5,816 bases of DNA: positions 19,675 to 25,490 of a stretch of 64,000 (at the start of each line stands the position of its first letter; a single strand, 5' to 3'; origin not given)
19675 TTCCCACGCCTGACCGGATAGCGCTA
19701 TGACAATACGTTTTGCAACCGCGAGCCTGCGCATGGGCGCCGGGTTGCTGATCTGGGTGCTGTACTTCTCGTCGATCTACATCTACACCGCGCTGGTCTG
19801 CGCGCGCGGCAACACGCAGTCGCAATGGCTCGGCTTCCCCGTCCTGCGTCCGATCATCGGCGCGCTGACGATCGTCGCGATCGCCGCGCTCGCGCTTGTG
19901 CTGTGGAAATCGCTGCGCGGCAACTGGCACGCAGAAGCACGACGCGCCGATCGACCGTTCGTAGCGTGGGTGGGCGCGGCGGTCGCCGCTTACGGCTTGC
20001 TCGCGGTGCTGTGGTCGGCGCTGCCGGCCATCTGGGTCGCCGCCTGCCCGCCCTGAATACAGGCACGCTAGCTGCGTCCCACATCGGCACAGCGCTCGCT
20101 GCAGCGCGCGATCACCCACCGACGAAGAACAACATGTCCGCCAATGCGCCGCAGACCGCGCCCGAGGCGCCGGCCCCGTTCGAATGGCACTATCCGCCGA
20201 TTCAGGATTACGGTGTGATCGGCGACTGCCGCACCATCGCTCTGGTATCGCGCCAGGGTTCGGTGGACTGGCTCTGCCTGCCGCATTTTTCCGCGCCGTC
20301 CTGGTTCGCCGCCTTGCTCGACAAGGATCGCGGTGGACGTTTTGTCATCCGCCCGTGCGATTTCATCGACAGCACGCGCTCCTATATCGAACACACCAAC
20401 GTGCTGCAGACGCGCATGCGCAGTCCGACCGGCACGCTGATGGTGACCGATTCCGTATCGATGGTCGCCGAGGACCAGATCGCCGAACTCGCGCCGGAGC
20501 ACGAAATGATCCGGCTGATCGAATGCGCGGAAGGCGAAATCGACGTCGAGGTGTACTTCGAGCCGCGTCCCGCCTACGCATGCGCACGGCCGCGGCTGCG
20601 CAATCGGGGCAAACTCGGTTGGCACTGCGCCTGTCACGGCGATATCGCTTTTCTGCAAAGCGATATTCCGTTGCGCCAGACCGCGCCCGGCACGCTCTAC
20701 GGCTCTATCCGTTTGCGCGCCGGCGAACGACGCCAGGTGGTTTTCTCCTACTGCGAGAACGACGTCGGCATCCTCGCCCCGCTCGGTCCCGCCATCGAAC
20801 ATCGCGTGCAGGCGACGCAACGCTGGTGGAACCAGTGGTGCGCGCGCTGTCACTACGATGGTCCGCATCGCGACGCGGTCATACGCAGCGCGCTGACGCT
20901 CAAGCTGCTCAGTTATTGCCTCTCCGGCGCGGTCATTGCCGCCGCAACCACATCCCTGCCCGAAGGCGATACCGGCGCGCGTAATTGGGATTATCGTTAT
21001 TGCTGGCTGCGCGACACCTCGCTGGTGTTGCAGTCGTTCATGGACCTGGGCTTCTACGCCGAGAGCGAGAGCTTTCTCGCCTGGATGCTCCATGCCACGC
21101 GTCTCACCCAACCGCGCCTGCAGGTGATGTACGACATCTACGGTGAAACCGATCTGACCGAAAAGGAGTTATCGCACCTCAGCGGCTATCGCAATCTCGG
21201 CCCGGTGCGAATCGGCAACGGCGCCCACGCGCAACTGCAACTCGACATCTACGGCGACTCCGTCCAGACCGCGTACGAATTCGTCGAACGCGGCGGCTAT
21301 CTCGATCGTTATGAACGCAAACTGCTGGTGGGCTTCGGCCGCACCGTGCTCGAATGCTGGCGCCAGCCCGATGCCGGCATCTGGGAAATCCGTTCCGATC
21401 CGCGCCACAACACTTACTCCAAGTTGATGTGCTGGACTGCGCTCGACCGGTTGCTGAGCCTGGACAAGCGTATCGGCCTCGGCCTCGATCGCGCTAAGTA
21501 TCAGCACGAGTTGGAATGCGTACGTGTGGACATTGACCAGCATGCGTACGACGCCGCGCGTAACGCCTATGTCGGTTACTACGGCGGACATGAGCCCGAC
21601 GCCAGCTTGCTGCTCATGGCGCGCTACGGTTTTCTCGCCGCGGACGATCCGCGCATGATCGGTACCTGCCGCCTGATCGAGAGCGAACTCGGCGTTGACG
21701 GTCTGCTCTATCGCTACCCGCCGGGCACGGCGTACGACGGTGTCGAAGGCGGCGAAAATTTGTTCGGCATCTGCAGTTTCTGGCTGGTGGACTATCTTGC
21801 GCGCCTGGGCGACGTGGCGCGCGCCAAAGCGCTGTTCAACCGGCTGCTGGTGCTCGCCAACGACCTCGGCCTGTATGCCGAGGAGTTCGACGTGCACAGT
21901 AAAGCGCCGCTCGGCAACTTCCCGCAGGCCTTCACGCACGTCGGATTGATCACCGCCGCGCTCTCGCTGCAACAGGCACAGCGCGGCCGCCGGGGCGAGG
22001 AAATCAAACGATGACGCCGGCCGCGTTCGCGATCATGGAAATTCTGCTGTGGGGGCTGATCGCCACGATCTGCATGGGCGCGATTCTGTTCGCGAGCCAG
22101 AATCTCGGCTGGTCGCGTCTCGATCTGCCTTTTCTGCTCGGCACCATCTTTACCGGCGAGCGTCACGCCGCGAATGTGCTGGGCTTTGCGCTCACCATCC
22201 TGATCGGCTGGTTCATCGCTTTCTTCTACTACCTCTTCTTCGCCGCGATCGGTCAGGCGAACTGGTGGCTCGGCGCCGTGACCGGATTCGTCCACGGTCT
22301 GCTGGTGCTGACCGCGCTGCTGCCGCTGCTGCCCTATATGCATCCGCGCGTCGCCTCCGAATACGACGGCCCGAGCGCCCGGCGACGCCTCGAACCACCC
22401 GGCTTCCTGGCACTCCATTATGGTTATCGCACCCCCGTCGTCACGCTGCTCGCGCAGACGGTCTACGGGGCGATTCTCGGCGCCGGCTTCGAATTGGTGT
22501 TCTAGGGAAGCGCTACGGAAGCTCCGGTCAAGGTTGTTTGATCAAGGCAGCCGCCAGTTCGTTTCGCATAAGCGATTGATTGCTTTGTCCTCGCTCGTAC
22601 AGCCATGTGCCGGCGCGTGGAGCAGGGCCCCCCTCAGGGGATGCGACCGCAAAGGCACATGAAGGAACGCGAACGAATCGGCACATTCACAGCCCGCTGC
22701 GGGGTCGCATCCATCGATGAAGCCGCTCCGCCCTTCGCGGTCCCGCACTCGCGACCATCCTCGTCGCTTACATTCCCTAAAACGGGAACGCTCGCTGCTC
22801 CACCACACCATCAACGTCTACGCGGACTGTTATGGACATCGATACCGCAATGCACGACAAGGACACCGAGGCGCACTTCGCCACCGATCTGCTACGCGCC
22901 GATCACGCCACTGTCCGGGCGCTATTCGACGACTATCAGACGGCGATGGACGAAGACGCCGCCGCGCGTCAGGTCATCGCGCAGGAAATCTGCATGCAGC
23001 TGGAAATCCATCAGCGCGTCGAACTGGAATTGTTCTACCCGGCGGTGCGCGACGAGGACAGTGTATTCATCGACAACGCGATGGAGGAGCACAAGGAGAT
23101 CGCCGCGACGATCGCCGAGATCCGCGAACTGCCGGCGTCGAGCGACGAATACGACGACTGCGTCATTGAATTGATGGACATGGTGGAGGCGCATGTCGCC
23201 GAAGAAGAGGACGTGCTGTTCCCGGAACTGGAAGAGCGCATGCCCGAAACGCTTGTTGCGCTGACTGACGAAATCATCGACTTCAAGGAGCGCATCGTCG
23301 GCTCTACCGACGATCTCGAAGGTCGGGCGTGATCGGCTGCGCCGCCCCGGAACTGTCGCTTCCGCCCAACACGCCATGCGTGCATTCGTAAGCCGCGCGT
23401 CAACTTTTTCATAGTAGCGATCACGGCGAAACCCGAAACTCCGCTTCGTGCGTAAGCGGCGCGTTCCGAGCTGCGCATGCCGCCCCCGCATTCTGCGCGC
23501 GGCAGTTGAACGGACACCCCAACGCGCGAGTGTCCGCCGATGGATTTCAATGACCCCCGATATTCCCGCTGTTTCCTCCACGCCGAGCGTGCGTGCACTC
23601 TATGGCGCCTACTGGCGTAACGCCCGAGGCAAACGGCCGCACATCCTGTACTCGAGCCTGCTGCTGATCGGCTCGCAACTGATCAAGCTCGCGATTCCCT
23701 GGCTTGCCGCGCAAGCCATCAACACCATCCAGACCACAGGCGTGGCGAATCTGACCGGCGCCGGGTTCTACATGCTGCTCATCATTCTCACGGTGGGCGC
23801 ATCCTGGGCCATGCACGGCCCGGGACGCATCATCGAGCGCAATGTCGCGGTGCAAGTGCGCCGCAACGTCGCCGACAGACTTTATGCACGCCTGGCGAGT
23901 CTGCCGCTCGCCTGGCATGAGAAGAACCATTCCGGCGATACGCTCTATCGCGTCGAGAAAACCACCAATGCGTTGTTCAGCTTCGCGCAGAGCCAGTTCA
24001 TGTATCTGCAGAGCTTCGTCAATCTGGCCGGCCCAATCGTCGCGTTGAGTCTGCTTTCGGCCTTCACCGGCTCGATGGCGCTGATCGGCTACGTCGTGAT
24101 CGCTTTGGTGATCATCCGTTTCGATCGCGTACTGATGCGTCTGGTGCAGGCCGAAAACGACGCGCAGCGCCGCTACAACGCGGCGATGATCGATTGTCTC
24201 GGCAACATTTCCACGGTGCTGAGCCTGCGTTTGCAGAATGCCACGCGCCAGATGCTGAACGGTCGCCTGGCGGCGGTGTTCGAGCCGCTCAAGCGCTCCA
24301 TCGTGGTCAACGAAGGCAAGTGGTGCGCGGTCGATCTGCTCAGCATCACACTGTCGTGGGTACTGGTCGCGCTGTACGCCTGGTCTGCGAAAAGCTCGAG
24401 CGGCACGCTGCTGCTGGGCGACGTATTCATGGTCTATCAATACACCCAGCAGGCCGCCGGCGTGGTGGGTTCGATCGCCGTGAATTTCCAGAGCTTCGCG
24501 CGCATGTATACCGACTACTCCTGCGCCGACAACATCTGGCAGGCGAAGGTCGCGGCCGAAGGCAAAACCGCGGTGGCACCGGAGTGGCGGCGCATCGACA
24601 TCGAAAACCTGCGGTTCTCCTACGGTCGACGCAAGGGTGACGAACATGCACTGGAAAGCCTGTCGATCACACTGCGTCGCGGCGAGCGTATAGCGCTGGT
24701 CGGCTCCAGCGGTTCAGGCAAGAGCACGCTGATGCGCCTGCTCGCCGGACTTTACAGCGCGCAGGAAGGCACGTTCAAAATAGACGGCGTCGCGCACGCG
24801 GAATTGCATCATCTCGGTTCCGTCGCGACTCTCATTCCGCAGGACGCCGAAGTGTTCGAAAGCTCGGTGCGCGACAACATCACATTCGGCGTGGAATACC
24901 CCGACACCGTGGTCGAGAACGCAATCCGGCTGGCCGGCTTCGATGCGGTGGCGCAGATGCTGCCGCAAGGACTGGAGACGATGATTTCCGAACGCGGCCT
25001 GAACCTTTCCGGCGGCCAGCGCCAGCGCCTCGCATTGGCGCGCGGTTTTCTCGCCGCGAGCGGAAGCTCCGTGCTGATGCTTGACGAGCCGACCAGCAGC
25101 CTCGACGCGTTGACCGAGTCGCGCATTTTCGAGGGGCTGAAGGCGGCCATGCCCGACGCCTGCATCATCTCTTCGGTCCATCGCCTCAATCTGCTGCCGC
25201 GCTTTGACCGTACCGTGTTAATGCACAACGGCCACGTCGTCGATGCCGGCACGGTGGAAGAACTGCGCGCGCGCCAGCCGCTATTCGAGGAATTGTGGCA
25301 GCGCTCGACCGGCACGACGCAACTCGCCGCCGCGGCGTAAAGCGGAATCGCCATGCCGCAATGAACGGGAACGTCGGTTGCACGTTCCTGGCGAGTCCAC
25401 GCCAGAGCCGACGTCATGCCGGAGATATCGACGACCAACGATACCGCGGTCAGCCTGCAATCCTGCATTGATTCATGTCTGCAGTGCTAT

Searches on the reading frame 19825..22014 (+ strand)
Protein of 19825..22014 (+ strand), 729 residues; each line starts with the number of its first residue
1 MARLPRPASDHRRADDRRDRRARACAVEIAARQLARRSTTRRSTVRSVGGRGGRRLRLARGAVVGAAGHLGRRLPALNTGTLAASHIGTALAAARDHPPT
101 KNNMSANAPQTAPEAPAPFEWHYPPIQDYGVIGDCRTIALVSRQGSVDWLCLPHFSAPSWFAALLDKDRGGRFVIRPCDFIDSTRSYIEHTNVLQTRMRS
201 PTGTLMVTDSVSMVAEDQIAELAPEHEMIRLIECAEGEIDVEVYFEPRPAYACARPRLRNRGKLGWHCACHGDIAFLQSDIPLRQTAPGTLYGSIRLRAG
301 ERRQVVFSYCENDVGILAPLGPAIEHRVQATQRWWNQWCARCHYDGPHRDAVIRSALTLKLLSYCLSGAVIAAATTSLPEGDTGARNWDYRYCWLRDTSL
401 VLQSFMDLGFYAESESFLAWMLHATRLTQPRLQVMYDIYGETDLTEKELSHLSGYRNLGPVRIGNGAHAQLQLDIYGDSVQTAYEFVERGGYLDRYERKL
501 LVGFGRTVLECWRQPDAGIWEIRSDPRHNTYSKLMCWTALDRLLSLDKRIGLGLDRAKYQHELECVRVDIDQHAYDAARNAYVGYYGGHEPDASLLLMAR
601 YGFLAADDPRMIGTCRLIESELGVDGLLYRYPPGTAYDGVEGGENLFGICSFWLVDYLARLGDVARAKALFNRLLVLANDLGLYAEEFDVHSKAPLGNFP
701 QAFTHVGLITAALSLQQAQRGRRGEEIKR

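Call 32: search_protein_families(library=pfam, proteins=[window:19825-22014:+], max_evalue=0.0001)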
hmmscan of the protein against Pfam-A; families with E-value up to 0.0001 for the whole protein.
window:19825-22014:+ (729 aa): 2 families
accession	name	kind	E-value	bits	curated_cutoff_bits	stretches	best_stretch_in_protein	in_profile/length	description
PF00723.27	Glyco_hydro_15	-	2.9e-61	208.1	22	1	346-712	1-426/427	Glycosyl hydrolases family 15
PF19291.4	TREH_N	-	2.9e-13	50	23.1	1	124-260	13-137/211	Trehalase-like, N-terminal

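Call 51: search_protein_families(library=ncbifam, proteins=[window:19825-22014:+], max_evalue=1e-10)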
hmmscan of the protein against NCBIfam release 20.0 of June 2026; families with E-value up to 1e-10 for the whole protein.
window:19825-22014:+ (729 aa): 2 families
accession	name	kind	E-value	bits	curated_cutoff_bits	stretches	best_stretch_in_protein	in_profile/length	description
NF041084.1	trehalase_H1_Arch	equivalog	6.2e-99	332.2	820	1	129-712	2-567/570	alpha,alpha-trehalase TreH1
NF041085.1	trehalase_H2_Arch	equivalog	5.9e-78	262.7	1000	2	334-716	196-577/579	alpha,alpha-trehalase TreH2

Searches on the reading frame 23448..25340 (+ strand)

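Call 32: search_protein_families(library=pfam, proteins=[window:23448-25340:+], max_evalue=0.0001)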
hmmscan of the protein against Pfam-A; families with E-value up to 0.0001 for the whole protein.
window:23448-25340:+ (630 aa): 3 families
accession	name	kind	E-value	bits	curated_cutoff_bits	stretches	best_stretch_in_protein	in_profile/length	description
PF00005.33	ABC_tran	-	1.5e-26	94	25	1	402-550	1-137/137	ABC transporter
PF00664.28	ABC_membrane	-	9.4e-18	65.3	28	1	67-333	2-267/274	ABC transporter transmembrane region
PF13304.12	AAA_21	-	3.7e-06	27.7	27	0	416-438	3-25/304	AAA domain, putative AbiEii toxin, Type IV TA system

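Call 51: search_protein_families(library=ncbifam, proteins=[window:23448-25340:+], max_evalue=1e-10)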
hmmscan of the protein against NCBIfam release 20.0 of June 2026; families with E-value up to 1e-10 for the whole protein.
window:23448-25340:+ (630 aa): 158 families (the best 25 are shown)
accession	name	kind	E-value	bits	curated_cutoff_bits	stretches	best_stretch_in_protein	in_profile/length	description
TIGR02204.1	MsbA_rel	hypoth_equivalog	2.3e-68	231.3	780.4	1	66-616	20-571/576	ABC transporter, permease/ATP-binding protein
TIGR03375.1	type_I_sec_LssB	subfamily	6.6e-65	219.7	693.1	1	187-605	266-687/696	type I secretion system permease/ATPase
TIGR03796.1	NHLM_micro_ABC1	equivalog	5e-60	203.5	853.3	1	54-616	144-708/710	NHLP family bacteriocin export ABC transporter peptidase/permease/ATPase subunit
NF045513.1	HepA_fam_ABC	equivalog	1.7e-58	198.5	725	1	109-611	98-600/610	heterocyst formation ABC transporter subunit HepA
TIGR01846.1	type_I_sec_HlyB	subfamily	7.6e-58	196.4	725.55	1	66-621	144-693/694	type I secretion system permease/ATPase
TIGR02857.1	CydD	equivalog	1.4e-57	195.9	435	1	367-592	306-529/529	thiol reductant ABC exporter subunit CydD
NF010178.0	PRK13657.1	equivalog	1e-56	192.6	733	1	133-620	83-570/588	glucan ABC transporter ATP-binding protein/ permease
TIGR03797.1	NHLM_micro_ABC2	equivalog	2.8e-56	191.4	709.4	1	71-619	143-684/686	NHLP bacteriocin export ABC transporter permease/ATPase subunit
TIGR02203.1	MsbA_lipidA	equivalog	3.3e-55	187.7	602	1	132-617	81-566/572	lipid A export permease/ATP-binding protein MsbA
TIGR00958.1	3a01208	subfamily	9.2e-55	186.2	874.6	1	66-616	163-710/711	antigen peptide transporter 2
TIGR02868.1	CydC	equivalog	2.2e-53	181.7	329.05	1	127-579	74-529/530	thiol reductant ABC exporter subunit CydC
TIGR01193.1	bacteriocin_ABC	subfamily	3.8e-51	174.5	523.85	1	149-617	239-706/708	peptide cleavage/export ABC transporter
NF008364.0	PRK11160.1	equivalog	2.6e-49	168.3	630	1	127-619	81-574/575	heme ABC transporter ATP-binding protein/permease CydC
TIGR01842.1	type_I_sec_PrtD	subfamily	1.4e-46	159.2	510.15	1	197-606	133-540/544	type I secretion system permease/ATPase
NF008381.0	PRK11176.1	equivalog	2.5e-46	158.2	867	1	132-617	95-576/582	lipid A ABC transporter ATP-binding protein/permease MsbA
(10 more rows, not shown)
